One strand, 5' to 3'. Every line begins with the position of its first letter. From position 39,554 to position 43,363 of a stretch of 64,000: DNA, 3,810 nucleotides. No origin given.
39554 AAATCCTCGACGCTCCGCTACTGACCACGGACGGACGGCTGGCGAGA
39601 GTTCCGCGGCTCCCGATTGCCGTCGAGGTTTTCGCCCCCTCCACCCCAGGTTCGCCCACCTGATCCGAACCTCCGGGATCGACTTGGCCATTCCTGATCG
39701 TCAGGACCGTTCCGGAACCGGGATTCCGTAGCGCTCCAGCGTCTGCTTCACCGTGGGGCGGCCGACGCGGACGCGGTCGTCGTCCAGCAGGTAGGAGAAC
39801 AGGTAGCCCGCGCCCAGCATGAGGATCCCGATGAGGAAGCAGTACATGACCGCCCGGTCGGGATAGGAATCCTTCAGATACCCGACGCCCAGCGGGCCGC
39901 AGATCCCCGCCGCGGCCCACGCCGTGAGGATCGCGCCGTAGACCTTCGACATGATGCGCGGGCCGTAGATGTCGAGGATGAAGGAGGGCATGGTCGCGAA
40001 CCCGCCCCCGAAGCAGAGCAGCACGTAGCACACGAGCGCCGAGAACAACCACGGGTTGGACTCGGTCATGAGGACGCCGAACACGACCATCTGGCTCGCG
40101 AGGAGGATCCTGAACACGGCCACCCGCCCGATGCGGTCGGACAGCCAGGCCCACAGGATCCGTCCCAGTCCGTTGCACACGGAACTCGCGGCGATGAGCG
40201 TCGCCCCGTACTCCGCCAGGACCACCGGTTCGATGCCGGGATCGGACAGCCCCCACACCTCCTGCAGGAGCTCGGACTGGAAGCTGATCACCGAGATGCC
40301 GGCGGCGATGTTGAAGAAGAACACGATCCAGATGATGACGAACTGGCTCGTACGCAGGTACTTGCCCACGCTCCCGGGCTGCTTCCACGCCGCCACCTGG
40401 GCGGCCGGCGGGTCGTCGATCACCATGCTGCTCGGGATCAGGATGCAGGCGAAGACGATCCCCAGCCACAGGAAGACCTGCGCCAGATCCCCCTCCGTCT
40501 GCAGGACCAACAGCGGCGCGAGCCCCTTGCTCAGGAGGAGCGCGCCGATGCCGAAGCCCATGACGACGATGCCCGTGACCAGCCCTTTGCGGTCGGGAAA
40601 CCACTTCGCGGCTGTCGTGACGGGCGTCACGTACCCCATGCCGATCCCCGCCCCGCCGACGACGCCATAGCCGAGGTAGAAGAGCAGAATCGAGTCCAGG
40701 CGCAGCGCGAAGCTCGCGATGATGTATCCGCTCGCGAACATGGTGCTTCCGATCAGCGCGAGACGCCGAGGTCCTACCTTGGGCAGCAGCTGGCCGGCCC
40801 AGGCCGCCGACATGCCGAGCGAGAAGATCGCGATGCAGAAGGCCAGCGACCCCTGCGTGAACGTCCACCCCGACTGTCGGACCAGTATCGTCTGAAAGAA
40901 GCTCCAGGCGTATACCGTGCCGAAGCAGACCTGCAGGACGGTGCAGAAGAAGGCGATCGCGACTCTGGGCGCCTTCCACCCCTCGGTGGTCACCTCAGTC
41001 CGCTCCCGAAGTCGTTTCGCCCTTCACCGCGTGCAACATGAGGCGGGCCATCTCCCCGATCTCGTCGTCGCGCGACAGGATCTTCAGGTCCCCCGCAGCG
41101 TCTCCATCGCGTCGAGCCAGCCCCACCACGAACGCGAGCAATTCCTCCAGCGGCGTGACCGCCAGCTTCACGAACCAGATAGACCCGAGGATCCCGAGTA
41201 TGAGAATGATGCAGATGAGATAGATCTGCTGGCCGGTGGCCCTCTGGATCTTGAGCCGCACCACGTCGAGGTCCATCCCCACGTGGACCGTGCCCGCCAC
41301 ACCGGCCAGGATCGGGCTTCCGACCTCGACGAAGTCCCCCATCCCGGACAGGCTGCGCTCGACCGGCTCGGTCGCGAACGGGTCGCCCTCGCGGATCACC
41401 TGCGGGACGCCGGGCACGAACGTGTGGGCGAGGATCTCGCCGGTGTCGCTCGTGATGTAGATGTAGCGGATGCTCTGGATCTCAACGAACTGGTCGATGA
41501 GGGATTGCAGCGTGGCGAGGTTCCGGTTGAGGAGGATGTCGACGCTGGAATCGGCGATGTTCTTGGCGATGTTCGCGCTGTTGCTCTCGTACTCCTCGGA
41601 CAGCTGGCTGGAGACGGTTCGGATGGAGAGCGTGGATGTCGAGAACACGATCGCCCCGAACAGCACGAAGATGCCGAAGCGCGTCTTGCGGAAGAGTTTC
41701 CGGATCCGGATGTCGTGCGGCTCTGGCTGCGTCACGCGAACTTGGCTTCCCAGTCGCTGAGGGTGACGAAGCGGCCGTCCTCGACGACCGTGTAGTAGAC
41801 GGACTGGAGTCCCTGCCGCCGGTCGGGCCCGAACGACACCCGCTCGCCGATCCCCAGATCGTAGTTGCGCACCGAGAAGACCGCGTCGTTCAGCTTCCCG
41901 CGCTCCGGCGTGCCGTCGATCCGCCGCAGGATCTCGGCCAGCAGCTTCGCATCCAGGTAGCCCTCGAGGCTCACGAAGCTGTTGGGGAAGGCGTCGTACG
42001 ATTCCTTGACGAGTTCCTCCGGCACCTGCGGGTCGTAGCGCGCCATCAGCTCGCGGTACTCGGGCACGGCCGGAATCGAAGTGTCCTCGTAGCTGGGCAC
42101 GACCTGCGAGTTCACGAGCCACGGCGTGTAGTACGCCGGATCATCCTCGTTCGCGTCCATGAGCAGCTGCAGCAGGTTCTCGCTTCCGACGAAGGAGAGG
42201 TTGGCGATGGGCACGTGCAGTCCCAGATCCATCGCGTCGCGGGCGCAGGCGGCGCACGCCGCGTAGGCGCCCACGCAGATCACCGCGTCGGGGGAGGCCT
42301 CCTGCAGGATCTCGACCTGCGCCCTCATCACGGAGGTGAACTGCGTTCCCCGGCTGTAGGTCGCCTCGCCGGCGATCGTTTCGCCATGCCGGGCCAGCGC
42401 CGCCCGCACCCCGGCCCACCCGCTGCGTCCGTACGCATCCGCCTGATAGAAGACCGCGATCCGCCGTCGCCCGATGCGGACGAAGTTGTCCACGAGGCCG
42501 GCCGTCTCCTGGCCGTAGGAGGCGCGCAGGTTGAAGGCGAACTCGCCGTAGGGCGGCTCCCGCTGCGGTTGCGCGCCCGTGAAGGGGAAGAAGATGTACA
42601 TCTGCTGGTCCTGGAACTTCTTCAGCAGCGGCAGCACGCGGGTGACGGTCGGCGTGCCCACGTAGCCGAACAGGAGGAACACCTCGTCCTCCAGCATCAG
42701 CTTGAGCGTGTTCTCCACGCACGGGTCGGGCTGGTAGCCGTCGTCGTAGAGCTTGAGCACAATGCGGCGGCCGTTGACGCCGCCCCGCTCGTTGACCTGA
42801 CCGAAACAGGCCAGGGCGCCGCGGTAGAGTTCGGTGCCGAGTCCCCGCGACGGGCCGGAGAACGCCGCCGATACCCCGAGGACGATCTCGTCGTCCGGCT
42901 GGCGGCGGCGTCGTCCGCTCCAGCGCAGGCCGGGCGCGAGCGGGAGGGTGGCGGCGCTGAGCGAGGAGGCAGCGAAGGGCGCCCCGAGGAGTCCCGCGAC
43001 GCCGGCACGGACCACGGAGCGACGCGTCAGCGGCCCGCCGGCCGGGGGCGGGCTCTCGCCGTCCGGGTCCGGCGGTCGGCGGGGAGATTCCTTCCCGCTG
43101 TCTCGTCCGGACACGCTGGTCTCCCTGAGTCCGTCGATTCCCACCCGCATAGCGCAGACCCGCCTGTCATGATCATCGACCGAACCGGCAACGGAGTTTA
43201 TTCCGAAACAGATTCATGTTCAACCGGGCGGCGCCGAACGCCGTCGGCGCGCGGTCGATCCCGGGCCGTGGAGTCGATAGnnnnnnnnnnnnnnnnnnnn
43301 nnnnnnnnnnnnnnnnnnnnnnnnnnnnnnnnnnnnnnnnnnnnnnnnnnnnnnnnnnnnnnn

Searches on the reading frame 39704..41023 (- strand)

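Call 27: search_protein_families(library=pfam, proteins=[window:39704-41023:-], max_evalue=0.0001)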
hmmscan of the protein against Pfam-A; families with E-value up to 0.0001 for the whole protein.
window:39704-41023:- (440 aa): 1 family
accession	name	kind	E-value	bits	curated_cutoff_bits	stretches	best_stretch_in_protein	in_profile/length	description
PF07690.21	MFS_1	-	2.8e-26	92.7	33.4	1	26-377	2-347/347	Major Facilitator Superfamily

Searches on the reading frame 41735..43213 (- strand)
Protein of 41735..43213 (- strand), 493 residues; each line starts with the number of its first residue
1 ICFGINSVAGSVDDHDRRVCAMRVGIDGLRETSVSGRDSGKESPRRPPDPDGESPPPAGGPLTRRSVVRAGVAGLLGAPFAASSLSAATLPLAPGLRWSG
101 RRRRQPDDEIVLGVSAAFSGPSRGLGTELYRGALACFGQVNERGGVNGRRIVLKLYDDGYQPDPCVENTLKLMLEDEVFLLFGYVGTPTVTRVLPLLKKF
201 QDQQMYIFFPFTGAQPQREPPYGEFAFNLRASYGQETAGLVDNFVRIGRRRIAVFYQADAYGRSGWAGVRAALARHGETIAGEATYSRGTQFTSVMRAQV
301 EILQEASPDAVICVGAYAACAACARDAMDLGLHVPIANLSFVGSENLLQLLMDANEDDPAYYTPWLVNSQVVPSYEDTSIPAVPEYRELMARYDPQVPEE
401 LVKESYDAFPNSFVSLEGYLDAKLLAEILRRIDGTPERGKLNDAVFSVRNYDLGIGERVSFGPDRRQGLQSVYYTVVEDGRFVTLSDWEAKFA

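Call 27: search_protein_families(library=pfam, proteins=[window:41735-43213:-], max_evalue=0.0001)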
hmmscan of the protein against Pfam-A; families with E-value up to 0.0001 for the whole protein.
window:41735-43213:- (493 aa): 1 family
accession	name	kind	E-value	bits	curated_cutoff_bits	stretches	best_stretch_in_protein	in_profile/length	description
PF13458.12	Peripla_BP_6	-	1.4e-41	143.7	31.7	1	110-480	2-342/343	Periplasmic binding protein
